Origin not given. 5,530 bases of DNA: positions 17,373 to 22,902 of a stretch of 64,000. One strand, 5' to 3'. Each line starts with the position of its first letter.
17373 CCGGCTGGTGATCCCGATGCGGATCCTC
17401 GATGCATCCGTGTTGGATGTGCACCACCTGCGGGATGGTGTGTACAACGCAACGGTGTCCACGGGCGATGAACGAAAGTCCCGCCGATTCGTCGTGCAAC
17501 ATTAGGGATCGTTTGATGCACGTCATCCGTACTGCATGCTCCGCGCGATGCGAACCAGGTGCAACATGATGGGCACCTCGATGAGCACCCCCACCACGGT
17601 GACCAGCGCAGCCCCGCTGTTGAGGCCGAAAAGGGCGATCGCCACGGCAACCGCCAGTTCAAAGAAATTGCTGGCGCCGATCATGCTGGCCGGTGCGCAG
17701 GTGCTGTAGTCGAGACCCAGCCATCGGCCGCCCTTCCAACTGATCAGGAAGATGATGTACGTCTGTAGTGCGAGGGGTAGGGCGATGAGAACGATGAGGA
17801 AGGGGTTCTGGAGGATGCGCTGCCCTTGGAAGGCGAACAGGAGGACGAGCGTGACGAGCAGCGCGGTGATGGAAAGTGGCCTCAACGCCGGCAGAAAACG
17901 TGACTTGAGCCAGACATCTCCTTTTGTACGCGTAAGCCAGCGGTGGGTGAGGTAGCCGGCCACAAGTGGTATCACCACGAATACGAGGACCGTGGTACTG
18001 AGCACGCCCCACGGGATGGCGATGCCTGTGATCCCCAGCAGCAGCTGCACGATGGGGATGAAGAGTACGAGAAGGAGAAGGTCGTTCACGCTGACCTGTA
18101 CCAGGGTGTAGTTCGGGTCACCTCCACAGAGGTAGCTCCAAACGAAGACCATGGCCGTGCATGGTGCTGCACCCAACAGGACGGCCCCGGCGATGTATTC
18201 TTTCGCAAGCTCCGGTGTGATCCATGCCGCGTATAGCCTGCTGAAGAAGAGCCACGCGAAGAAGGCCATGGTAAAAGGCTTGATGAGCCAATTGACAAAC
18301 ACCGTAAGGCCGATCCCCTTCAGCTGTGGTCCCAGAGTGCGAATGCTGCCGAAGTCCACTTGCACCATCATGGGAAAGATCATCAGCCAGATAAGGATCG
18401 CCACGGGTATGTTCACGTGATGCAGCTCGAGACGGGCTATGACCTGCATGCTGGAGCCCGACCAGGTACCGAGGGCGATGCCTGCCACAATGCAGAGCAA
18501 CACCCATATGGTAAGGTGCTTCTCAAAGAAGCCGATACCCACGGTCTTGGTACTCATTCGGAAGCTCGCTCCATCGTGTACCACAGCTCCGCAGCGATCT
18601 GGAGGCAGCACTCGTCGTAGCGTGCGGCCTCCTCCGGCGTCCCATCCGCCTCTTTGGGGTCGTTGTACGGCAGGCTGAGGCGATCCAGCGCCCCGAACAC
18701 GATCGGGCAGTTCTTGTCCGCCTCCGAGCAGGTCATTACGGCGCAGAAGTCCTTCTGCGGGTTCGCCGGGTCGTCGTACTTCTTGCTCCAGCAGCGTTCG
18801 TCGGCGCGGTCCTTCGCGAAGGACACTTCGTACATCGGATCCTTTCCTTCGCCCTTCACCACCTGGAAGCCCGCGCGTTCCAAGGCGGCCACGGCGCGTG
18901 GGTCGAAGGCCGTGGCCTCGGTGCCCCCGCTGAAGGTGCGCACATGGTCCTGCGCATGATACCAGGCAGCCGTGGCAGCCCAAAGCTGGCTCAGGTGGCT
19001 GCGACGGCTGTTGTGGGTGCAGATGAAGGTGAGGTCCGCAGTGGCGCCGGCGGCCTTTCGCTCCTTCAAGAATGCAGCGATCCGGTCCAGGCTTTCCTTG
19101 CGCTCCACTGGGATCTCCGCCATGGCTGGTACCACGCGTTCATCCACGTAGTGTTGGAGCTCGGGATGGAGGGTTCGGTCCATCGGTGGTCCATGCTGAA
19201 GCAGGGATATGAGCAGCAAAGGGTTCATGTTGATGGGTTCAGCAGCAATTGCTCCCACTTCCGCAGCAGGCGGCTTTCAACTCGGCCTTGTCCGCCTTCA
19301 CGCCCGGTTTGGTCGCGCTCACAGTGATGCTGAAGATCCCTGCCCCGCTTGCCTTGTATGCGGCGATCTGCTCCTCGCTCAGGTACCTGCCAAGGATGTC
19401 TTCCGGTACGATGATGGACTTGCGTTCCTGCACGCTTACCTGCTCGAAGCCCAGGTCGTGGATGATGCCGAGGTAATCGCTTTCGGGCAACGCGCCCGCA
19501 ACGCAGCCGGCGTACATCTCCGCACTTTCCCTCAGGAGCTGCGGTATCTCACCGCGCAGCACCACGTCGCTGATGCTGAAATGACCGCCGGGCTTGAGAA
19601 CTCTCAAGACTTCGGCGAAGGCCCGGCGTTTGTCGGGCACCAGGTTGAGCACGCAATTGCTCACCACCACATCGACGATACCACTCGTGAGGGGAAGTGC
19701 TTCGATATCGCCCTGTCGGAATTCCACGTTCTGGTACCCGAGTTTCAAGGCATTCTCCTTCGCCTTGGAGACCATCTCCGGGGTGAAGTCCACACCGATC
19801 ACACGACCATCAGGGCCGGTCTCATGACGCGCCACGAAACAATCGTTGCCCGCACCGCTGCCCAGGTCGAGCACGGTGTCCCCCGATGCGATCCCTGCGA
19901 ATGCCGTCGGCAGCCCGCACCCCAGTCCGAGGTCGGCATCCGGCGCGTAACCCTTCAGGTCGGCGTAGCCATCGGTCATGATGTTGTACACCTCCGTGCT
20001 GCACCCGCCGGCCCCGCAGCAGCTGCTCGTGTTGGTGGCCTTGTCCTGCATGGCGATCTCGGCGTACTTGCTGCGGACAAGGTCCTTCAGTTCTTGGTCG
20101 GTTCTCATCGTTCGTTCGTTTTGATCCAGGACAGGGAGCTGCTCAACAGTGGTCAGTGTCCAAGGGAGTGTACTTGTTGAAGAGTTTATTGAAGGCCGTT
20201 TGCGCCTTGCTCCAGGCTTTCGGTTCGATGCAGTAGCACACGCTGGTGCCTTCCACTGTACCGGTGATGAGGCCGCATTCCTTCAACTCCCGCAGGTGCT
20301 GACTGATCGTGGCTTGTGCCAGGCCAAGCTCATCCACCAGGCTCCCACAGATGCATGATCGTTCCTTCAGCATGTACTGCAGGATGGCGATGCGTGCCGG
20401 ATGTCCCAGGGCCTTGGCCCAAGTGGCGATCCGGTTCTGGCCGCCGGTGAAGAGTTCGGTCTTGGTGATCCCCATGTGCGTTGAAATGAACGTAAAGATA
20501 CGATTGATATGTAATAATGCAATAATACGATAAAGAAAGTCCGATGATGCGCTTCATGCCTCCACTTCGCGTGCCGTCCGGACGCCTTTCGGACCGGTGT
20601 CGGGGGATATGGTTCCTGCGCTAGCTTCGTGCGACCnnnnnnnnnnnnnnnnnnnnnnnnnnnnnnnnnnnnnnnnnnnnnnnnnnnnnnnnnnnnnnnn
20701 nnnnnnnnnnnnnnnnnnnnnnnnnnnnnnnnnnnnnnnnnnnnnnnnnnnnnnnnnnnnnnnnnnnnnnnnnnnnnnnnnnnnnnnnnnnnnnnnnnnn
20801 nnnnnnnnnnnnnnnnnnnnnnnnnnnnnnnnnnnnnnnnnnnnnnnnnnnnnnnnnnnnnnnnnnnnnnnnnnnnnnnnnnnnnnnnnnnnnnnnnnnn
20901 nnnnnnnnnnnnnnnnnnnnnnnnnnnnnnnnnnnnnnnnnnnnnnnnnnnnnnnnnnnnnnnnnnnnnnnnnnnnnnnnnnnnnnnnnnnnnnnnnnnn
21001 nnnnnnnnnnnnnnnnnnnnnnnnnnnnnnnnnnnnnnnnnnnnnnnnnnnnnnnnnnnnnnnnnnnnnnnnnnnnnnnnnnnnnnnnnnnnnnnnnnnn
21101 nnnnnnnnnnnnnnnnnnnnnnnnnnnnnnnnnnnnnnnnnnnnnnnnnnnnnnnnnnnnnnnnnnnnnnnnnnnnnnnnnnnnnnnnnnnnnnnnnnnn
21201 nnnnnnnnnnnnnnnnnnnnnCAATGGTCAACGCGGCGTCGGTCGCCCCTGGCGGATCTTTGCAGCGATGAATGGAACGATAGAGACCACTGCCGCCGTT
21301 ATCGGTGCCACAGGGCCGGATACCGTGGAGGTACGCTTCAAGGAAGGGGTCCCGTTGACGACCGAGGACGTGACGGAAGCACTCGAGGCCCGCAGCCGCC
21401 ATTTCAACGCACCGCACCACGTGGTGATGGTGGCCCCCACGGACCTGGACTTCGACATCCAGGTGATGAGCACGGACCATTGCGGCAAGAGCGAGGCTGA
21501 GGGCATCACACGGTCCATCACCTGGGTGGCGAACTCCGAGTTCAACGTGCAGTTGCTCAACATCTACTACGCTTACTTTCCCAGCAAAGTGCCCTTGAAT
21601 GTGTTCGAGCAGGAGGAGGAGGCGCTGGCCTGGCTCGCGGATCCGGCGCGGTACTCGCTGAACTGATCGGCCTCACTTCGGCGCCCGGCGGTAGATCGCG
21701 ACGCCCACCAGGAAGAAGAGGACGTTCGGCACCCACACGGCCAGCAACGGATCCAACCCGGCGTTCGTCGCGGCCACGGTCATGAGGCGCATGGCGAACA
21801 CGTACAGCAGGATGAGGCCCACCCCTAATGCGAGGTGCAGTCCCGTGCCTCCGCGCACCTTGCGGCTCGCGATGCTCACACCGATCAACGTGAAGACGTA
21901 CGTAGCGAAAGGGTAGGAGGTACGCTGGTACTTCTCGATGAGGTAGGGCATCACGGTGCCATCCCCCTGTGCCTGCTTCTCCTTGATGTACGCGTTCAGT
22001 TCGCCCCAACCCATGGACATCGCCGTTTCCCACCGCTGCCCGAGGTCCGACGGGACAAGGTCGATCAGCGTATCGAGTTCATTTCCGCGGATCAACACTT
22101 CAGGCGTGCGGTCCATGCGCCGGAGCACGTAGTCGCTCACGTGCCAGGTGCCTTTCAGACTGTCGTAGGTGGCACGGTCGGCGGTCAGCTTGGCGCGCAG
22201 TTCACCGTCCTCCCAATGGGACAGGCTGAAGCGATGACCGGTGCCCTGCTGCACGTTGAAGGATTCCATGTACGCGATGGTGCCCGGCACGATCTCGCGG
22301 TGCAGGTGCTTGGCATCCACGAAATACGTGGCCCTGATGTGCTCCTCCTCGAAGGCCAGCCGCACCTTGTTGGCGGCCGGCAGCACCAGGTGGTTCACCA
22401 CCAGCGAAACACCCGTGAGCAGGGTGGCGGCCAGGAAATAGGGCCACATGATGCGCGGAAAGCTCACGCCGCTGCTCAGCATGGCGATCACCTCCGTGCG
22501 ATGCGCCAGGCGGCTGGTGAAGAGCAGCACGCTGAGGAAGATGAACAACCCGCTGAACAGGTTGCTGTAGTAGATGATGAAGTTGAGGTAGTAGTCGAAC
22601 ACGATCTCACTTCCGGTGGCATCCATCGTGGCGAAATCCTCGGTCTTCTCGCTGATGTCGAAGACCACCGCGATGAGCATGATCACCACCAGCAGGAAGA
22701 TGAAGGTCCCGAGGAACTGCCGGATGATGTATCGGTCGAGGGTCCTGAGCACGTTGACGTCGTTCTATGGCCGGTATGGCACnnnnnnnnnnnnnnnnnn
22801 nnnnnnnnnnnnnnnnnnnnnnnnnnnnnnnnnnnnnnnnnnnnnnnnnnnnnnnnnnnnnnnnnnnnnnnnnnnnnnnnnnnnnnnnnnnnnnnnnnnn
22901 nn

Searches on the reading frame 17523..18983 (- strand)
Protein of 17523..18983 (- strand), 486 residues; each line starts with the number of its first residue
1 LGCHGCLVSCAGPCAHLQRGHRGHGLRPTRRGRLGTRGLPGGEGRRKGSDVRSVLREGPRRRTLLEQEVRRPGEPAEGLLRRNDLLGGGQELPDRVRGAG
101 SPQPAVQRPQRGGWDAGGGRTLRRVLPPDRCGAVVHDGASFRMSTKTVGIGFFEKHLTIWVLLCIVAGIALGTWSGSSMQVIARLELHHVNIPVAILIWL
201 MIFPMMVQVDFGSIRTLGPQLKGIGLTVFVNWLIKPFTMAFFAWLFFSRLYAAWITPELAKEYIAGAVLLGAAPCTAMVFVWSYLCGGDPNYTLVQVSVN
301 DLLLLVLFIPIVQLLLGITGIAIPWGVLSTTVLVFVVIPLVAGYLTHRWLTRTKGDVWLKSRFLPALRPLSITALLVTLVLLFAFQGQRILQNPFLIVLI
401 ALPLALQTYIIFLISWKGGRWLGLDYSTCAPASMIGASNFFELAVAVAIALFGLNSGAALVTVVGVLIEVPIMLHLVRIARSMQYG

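Call 113: search_protein_families(library=pfam, proteins=[window:17523-18983:-], max_evalue=0.001)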
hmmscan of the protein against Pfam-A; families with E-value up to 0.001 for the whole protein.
window:17523-18983:- (486 aa): 1 family
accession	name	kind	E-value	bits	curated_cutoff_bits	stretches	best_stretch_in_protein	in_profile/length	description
PF01758.21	SBF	-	6.3e-36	124.3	24.3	1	195-392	1-190/191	Sodium Bile acid symporter family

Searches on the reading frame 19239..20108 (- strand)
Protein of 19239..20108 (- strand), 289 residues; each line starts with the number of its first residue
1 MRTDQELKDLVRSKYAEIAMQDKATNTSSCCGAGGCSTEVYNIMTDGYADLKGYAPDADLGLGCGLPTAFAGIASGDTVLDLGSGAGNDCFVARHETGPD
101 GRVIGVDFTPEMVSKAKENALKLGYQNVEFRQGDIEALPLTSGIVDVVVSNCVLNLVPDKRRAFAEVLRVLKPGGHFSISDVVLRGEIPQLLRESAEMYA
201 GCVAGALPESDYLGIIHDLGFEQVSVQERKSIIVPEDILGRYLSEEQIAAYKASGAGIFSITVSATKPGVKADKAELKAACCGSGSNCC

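Call 113: search_protein_families(library=pfam, proteins=[window:19239-20108:-], max_evalue=0.001)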
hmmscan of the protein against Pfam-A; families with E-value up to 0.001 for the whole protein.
window:19239-20108:- (289 aa): 15 families
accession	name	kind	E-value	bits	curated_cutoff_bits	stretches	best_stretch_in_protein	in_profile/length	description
PF13847.12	Methyltransf_31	-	5.3e-42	143.4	27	1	74-209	2-133/145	Methyltransferase domain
PF08241.18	Methyltransf_11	-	2e-23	83.3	21.2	1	80-178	1-94/95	Methyltransferase domain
PF13649.12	Methyltransf_25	-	2.1e-23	83.3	27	1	79-175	1-97/97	Methyltransferase domain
PF01209.24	Ubie_methyltran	-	4.1e-17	62.8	20.1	1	73-182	45-154/233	ubiE/COQ5 methyltransferase family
PF08242.18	Methyltransf_12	-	6.7e-16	59.3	30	1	80-177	1-98/98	Methyltransferase domain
PF13489.12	Methyltransf_23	-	6.5e-12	45.9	27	1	72-194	19-131/164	Methyltransferase domain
PF01135.25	PCMT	-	3.3e-09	37.3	20.3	1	72-134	70-132/210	Protein-L-isoaspartate(D-aspartate) O-methyltransferase (PCMT)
PF01170.24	UPF0020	-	6e-06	26.5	22.3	1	99-151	75-128/197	RMKL-like, methyltransferase domain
PF05148.21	Methyltransf_8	-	1e-05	26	27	1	120-186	98-163/219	Hypothetical methyltransferase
PF06325.19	PrmA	-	1.8e-05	24.8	22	1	75-182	161-261/296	Ribosomal protein L11 methyltransferase (PrmA)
PF01728.25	FtsJ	-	2.8e-05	24.6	24.1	1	73-153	19-100/181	FtsJ-like methyltransferase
PF13679.12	Methyltransf_32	-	0.00012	22.6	27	1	77-138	27-92/143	Methyltransferase domain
PF05175.20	MTS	-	0.00061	19.9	23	0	76-151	32-105/170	Methyltransferase small domain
PF02390.23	Methyltransf_4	-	0.00065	19.6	24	0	78-138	4-64/173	Putative methyltransferase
PF20922.3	Anamorsin_N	-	0.00073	19.7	27.1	0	135-186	42-94/163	Anamorsin, N-terminal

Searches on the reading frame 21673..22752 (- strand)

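Call 113: search_protein_families(library=pfam, proteins=[window:21673-22752:-], max_evalue=0.001)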
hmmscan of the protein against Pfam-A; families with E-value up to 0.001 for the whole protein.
window:21673-22752:- (359 aa): 1 family
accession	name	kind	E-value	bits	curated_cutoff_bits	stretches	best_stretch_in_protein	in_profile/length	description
PF03739.19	LptF_LptG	-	5.9e-59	200.3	27.9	1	7-356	1-353/353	Lipopolysaccharide export system permease LptF/LptG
